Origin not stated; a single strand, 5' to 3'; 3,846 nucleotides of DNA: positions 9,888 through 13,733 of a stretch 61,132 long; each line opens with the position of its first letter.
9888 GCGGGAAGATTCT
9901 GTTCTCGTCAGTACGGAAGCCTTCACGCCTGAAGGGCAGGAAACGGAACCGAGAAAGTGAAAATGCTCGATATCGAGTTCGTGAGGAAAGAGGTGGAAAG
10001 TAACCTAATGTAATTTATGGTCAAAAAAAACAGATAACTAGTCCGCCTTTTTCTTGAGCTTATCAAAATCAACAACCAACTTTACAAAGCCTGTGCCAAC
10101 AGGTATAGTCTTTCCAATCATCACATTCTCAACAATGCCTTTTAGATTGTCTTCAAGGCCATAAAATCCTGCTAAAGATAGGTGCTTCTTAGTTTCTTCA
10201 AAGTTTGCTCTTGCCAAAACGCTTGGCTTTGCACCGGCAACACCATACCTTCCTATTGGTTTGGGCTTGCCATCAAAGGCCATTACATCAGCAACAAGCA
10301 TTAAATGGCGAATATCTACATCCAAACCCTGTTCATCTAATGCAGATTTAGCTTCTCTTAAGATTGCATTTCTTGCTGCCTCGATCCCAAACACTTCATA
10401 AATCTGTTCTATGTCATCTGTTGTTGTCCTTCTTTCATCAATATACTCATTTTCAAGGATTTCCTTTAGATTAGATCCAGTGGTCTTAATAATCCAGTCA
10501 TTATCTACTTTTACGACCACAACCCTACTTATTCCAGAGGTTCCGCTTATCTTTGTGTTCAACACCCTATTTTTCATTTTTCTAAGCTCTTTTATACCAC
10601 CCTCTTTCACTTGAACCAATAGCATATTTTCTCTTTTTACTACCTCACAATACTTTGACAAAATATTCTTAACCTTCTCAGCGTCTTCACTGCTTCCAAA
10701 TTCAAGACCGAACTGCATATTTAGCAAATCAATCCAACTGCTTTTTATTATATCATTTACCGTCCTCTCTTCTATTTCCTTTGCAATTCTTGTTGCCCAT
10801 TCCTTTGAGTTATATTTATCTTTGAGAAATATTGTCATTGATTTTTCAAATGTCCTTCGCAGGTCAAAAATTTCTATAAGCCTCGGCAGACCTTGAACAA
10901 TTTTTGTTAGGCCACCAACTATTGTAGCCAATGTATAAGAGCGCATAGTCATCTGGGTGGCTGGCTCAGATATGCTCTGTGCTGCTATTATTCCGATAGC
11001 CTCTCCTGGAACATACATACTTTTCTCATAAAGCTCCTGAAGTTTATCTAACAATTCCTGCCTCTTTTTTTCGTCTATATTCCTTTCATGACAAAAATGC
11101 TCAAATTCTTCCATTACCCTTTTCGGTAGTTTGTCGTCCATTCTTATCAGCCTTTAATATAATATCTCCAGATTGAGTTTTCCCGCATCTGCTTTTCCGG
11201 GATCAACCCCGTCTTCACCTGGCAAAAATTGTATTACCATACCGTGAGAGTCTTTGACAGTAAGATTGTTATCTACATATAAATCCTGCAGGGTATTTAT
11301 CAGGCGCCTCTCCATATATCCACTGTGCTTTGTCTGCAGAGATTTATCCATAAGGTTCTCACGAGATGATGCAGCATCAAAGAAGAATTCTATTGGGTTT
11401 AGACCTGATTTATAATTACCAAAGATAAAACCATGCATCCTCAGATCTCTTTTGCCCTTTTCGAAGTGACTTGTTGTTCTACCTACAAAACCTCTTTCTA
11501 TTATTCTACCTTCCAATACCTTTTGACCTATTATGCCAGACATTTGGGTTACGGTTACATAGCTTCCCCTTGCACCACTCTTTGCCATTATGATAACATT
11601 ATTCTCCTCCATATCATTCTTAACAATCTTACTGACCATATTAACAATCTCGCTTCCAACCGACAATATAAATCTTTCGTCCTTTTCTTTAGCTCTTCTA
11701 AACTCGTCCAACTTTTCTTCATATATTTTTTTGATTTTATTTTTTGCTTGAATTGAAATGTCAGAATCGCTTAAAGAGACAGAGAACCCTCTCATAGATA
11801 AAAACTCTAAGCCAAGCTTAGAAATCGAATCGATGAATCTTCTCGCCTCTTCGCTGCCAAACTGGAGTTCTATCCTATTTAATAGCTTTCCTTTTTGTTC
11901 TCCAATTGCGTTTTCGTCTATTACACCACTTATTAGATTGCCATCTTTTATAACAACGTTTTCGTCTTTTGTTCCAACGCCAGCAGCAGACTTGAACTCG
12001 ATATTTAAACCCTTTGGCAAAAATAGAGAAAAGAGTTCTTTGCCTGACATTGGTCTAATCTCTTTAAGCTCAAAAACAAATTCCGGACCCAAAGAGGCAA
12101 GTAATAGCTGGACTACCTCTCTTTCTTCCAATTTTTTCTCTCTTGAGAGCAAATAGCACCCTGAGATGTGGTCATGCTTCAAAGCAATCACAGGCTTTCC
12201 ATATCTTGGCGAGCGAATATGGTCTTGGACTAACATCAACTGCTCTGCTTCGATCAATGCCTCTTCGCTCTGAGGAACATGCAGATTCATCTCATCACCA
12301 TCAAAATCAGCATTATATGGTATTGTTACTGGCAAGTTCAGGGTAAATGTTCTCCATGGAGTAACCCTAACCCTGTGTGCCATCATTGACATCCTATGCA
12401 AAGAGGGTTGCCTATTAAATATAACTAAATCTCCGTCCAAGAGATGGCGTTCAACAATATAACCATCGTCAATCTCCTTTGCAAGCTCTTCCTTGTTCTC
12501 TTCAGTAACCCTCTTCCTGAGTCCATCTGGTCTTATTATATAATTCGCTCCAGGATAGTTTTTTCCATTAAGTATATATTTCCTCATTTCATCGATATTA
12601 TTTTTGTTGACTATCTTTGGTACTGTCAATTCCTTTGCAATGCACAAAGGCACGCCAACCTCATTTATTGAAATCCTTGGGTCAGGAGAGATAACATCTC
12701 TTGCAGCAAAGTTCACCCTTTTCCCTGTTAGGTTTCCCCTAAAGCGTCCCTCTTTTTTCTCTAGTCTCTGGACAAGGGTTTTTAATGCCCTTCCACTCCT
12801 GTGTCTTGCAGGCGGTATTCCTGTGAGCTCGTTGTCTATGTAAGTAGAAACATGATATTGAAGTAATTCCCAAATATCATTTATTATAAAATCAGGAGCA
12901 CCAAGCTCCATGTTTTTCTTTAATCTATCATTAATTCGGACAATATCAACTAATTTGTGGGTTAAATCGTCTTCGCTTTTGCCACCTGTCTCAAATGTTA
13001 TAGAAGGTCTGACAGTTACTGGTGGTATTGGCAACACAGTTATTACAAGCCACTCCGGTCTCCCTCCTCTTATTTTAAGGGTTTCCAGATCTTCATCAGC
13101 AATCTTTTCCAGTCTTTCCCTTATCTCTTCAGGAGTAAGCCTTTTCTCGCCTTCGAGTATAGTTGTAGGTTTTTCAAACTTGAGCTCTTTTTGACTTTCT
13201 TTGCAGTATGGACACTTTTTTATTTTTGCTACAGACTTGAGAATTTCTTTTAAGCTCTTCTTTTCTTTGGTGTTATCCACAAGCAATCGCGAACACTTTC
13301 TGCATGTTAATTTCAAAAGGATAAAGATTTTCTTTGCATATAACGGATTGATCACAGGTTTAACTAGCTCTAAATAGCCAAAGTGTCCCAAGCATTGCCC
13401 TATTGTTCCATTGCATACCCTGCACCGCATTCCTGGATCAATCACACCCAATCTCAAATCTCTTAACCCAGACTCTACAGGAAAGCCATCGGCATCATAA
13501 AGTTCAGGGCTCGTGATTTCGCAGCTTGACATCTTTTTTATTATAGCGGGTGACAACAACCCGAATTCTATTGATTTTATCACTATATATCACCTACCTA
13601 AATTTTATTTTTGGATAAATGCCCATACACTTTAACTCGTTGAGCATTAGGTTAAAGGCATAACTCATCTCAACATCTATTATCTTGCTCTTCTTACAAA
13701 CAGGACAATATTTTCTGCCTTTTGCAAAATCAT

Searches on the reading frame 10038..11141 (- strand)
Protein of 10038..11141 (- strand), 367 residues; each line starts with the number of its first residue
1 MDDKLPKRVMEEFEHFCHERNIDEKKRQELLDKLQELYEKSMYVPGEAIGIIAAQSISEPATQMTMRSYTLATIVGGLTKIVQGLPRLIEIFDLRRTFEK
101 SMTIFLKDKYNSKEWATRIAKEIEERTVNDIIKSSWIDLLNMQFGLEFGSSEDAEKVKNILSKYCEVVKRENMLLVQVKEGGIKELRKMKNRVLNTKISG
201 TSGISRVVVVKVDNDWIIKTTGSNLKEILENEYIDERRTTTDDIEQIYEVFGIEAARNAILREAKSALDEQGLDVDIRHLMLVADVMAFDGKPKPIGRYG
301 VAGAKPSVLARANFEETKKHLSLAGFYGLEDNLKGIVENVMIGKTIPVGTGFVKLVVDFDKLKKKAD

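Call 58: search_protein_families(library=pfam, proteins=[window:10038-11141:-], max_evalue=0.00001)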
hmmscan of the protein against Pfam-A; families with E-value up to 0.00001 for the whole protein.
window:10038-11141:- (367 aa): 1 family
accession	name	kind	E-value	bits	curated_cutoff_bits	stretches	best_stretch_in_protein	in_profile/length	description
PF04998.22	RNA_pol_Rpb1_5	-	9.5e-42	143.7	28.5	1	42-307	67-265/267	RNA polymerase Rpb1, domain 5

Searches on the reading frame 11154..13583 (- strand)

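Call 58: search_protein_families(library=pfam, proteins=[window:11154-13583:-], max_evalue=0.00001)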
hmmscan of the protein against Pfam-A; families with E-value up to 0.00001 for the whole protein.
window:11154-13583:- (809 aa): 5 families
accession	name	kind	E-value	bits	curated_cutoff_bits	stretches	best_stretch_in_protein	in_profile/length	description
PF04997.17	RNA_pol_Rpb1_1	-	1.7e-81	274.4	39.7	1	2-285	4-312/312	RNA polymerase Rpb1, domain 1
PF00623.25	RNA_pol_Rpb1_2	-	5e-67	225.7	25.3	1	287-452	1-166/166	RNA polymerase Rpb1, domain 2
PF04983.23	RNA_pol_Rpb1_3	-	1.1e-33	116.9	28.9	1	455-606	1-161/162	RNA polymerase Rpb1, domain 3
PF05000.22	RNA_pol_Rpb1_4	-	7.1e-18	64.9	24.8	1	614-720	7-107/107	RNA polymerase Rpb1, domain 4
PF04998.22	RNA_pol_Rpb1_5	-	1.3e-17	64.6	28.5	1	727-796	1-71/267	RNA polymerase Rpb1, domain 5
